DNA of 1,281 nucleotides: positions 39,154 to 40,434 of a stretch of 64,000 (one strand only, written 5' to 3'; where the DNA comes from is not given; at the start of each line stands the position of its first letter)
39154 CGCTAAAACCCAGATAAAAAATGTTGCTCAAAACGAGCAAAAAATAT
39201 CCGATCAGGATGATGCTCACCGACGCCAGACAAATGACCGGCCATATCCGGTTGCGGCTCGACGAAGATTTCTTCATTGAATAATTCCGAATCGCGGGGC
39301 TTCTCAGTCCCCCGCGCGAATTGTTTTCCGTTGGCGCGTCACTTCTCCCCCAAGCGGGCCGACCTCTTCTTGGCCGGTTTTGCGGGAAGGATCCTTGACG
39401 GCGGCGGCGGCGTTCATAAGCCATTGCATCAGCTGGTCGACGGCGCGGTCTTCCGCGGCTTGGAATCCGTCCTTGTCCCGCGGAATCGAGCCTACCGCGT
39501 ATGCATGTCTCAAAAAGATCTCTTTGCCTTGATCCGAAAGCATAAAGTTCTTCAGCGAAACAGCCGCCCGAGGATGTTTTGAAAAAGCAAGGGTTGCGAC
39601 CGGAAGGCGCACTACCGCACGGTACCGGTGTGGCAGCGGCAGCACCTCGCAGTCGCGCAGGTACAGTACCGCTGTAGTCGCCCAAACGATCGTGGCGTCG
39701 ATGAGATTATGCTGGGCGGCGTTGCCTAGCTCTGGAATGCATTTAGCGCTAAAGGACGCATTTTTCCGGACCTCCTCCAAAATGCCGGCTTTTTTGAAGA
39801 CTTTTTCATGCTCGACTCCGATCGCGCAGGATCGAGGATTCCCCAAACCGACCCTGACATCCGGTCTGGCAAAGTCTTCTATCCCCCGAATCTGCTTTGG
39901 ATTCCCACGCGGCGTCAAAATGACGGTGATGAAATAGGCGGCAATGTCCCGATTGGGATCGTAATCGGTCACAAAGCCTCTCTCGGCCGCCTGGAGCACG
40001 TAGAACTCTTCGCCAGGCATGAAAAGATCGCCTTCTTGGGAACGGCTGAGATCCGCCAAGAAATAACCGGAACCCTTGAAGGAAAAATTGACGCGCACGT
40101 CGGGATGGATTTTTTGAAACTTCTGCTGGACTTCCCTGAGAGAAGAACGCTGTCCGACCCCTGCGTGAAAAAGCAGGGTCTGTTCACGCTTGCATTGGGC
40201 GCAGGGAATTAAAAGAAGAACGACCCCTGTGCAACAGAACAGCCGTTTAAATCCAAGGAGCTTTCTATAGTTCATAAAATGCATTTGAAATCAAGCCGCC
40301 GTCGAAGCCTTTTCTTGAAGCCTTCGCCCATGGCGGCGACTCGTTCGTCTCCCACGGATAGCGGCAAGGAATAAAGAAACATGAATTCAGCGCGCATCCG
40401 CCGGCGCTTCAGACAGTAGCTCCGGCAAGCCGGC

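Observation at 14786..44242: A 13-bp palindrome TTGCA-N3-TGCAA recurs seven times, always intergenic, tied to -24/-12 promoters and to the two PAS-type sigma-54 activator genes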

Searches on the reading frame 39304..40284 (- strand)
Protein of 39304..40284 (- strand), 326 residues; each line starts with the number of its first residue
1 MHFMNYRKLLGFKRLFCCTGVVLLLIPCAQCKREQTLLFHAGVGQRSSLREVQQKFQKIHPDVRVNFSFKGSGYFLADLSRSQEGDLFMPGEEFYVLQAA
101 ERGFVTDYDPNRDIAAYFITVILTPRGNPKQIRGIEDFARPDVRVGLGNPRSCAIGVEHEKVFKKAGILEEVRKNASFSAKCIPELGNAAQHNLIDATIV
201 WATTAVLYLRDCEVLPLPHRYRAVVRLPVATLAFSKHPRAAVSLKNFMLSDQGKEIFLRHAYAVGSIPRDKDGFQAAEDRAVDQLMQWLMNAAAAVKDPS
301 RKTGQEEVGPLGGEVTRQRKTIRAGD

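Call 78: search_protein_families(library=pfam, max_evalue=0.001, proteins=[window:39304-40284:-])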
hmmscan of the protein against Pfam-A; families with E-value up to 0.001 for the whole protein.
window:39304-40284:- (326 aa): 2 families
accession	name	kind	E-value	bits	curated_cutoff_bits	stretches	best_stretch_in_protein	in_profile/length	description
PF13531.11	SBP_bac_11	-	2.2e-41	142.5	25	1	44-260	8-224/227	Bacterial extracellular solute-binding protein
PF01547.30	SBP_bac_1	-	4.6e-07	30.6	26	1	47-110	8-75/307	Bacterial extracellular solute-binding protein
